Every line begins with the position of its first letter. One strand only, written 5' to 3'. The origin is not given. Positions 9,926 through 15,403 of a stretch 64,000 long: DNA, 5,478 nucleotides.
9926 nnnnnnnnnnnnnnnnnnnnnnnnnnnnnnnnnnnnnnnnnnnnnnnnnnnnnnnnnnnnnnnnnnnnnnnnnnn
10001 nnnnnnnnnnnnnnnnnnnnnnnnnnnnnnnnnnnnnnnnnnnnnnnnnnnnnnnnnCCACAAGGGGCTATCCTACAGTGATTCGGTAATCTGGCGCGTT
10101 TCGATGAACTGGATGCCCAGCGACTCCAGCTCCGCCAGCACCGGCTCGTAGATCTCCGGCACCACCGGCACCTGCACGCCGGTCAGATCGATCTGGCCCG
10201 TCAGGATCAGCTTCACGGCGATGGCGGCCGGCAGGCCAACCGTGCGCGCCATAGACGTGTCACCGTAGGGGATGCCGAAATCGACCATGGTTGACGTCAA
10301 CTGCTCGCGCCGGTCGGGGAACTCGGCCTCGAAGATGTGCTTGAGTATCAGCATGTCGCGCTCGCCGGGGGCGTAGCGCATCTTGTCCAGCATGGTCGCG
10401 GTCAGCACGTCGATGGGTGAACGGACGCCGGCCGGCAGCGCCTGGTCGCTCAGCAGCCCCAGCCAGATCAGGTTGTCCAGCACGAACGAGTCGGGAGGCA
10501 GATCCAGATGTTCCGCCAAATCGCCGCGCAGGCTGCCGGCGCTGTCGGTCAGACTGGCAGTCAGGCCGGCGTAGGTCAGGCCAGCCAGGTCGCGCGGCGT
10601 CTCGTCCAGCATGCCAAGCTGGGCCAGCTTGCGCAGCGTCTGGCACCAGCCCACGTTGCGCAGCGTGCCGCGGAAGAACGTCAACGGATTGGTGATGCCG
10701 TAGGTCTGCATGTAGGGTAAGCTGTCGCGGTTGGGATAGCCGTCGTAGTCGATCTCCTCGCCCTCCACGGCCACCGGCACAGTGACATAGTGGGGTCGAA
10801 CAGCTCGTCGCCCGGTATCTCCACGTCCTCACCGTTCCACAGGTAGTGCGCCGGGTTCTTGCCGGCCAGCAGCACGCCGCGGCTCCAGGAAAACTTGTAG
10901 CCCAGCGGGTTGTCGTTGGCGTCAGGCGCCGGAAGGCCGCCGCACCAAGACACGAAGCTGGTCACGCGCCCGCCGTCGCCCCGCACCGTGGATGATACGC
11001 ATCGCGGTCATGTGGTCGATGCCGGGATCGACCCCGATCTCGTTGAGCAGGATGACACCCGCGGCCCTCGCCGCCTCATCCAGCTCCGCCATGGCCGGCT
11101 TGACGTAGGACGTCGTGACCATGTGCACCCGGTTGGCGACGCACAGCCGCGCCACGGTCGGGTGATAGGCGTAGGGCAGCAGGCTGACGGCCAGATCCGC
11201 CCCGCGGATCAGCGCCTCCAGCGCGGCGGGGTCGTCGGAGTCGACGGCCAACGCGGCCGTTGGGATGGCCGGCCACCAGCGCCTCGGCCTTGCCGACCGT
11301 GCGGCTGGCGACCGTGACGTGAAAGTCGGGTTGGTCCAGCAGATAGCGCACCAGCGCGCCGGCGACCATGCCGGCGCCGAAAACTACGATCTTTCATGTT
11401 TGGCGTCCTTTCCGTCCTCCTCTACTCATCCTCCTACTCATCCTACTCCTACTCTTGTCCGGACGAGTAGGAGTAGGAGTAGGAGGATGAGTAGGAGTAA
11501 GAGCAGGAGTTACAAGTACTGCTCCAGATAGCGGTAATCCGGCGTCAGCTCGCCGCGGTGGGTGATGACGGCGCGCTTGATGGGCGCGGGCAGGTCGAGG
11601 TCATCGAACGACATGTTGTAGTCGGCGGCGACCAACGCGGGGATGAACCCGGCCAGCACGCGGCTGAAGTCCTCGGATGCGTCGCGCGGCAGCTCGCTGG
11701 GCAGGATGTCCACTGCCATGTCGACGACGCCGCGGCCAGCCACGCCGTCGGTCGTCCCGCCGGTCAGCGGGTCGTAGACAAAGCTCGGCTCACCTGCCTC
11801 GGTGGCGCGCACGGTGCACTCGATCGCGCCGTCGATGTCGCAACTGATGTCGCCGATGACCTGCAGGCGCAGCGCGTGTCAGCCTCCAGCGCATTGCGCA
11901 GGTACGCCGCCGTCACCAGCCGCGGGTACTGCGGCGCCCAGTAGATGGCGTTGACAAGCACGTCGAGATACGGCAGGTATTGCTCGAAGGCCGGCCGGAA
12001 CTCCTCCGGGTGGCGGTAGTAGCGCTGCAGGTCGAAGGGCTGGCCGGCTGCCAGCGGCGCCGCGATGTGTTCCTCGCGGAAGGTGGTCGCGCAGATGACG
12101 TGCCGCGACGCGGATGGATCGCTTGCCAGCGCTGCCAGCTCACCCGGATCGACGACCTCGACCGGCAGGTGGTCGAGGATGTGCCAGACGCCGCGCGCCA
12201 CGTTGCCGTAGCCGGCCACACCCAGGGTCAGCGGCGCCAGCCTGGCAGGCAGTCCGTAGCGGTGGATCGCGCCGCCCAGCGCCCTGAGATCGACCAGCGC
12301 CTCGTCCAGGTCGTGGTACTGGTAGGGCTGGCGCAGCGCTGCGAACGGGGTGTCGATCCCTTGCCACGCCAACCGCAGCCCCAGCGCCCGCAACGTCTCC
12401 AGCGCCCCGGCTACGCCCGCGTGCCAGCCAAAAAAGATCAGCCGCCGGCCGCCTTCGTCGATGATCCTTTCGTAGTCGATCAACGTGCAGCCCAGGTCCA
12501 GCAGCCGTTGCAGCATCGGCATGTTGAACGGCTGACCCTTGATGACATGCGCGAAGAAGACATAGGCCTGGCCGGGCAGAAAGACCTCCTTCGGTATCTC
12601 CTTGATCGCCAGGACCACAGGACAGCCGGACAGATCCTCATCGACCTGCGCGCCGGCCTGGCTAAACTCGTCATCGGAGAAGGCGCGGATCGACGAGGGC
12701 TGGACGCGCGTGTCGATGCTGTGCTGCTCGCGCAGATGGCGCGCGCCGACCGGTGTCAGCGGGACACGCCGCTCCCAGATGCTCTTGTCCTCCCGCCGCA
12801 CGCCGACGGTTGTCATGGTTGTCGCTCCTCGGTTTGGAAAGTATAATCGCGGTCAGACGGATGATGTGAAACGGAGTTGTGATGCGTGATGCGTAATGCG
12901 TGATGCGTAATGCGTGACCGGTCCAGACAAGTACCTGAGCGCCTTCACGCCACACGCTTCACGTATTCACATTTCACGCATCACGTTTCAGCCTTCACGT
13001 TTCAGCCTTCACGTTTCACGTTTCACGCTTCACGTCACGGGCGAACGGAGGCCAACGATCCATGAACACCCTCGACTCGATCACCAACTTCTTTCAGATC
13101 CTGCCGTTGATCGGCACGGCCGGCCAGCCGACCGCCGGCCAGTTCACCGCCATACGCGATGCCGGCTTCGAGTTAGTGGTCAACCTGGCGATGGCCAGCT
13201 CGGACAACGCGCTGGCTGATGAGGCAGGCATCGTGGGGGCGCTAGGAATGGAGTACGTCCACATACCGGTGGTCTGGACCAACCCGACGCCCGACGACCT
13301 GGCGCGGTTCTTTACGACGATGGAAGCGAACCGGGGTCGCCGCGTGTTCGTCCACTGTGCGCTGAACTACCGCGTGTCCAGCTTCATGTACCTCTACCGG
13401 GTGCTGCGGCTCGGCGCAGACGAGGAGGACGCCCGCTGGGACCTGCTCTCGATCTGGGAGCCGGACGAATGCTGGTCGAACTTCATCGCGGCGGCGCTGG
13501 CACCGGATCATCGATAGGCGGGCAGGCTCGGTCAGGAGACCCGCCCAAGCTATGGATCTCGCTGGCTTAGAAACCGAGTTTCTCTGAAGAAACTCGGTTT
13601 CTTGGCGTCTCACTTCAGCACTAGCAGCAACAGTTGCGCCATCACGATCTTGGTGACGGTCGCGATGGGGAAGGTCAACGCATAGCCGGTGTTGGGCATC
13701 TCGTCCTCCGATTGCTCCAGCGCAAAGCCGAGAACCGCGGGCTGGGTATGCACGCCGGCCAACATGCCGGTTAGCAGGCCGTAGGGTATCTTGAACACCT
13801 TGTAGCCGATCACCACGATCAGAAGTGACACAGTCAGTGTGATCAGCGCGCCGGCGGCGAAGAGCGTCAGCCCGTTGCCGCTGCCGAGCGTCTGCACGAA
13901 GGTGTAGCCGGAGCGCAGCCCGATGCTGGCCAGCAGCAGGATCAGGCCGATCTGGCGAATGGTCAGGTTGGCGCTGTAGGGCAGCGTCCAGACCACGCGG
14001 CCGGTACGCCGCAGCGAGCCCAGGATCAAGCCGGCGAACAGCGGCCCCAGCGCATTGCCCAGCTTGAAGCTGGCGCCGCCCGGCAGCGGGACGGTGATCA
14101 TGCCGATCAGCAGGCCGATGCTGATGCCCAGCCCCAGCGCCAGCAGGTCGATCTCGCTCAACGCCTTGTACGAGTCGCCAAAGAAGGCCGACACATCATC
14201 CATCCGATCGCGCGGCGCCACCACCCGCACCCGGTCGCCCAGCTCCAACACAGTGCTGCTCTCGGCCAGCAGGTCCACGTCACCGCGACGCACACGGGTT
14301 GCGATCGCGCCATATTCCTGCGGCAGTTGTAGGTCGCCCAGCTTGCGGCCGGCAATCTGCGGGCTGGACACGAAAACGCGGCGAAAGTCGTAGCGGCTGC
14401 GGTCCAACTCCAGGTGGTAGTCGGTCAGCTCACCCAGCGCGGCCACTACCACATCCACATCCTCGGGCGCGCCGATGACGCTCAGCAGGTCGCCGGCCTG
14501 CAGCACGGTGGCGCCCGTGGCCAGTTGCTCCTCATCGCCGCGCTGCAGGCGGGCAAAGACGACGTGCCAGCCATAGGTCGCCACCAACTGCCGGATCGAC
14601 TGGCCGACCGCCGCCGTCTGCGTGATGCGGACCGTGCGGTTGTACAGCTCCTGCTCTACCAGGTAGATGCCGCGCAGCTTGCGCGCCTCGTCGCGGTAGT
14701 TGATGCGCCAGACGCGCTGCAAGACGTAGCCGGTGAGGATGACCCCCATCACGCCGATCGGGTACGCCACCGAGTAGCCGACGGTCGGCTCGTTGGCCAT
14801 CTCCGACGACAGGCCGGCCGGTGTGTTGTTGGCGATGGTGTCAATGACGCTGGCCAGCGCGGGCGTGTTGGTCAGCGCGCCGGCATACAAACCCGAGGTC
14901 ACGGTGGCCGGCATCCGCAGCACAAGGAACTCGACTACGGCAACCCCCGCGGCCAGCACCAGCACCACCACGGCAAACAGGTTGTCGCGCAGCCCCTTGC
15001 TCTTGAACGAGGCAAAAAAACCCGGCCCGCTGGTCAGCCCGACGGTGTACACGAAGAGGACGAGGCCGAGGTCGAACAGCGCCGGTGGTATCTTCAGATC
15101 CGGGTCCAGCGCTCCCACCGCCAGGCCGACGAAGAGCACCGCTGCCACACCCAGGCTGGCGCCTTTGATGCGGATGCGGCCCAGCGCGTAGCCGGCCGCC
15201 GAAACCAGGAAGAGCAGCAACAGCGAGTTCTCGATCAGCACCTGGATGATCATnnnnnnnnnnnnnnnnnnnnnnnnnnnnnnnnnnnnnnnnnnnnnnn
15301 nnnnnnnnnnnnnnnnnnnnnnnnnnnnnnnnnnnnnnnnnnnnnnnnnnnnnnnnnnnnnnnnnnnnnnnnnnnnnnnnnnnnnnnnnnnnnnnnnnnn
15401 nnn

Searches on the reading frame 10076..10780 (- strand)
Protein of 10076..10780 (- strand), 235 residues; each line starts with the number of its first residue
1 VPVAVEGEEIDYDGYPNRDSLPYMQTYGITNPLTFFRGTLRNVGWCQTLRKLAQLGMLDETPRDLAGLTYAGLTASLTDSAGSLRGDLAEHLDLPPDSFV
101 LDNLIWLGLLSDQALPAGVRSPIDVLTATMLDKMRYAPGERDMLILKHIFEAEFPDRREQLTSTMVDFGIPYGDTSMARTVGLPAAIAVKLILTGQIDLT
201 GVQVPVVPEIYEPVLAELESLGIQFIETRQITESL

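Call 57: search_protein_families(library=pfam, proteins=[window:10076-10780:-], max_evalue=0.0001)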
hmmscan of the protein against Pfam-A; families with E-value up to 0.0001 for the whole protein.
window:10076-10780:- (235 aa): 1 family
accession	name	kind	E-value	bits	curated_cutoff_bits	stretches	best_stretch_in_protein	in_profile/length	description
PF16653.10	Sacchrp_dh_C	-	2.6e-44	152.7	31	1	9-223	91-265/265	Saccharopine dehydrogenase C-terminal domain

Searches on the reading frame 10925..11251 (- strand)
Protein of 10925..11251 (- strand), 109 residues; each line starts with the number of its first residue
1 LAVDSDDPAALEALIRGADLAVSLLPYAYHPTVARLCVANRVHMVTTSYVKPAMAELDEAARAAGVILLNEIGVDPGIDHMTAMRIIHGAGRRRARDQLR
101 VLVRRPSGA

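Call 57: search_protein_families(library=pfam, proteins=[window:10925-11251:-], max_evalue=0.0001)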
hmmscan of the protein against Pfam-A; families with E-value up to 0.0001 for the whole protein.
window:10925-11251:- (109 aa): 1 family
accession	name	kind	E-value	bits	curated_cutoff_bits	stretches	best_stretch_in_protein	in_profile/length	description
PF03435.24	Sacchrp_dh_NADP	-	7e-16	59.2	25.1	1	2-68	52-128/129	Saccharopine dehydrogenase NADP binding domain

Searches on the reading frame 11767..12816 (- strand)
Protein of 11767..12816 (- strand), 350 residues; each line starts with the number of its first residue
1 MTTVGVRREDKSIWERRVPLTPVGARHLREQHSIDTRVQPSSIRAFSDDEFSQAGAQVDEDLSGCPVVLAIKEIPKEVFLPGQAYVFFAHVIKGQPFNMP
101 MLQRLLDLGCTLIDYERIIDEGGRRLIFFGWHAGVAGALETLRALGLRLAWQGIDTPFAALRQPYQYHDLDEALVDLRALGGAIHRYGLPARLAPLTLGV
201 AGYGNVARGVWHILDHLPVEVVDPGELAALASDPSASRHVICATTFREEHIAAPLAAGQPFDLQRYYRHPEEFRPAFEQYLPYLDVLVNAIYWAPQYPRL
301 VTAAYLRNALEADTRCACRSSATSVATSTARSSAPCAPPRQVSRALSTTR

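Call 57: search_protein_families(library=pfam, proteins=[window:11767-12816:-], max_evalue=0.0001)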
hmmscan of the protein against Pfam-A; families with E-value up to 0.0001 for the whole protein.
window:11767-12816:- (350 aa): 1 family
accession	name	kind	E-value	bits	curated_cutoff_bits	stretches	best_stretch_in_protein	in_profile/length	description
PF05222.21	AlaDh_PNT_N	-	2.4e-20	73.6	30.4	1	5-136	1-136/136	Alanine dehydrogenase/PNT, N-terminal domain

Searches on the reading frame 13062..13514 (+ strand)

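Call 57: search_protein_families(library=pfam, proteins=[window:13062-13514:+], max_evalue=0.0001)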
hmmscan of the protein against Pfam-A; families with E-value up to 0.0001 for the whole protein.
window:13062-13514:+ (151 aa): 2 families
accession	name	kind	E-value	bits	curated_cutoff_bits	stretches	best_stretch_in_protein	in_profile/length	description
PF22741.1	PTP-NADK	-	7.9e-08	32.3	27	1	21-116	34-134/163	DSP-PTPase phosphatase fused to NAD+ Kinase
PF04273.18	BLH_phosphatase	-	3.1e-05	24.7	26.1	1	33-104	25-98/110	Beta-lactamase hydrolase-like protein, phosphatase-like domain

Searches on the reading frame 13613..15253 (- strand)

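Call 57: search_protein_families(library=pfam, proteins=[window:13613-15253:-], max_evalue=0.0001)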
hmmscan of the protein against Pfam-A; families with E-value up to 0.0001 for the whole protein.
window:13613-15253:- (547 aa): 2 families
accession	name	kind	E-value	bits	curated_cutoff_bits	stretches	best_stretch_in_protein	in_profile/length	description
PF06826.17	Asp-Al_Ex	-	1.7e-75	252.9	27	2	14-178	2-165/167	Predicted Permease Membrane Region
PF02080.26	TrkA_C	-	8.4e-22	77.3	27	2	295-359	7-71/71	TrkA-C domain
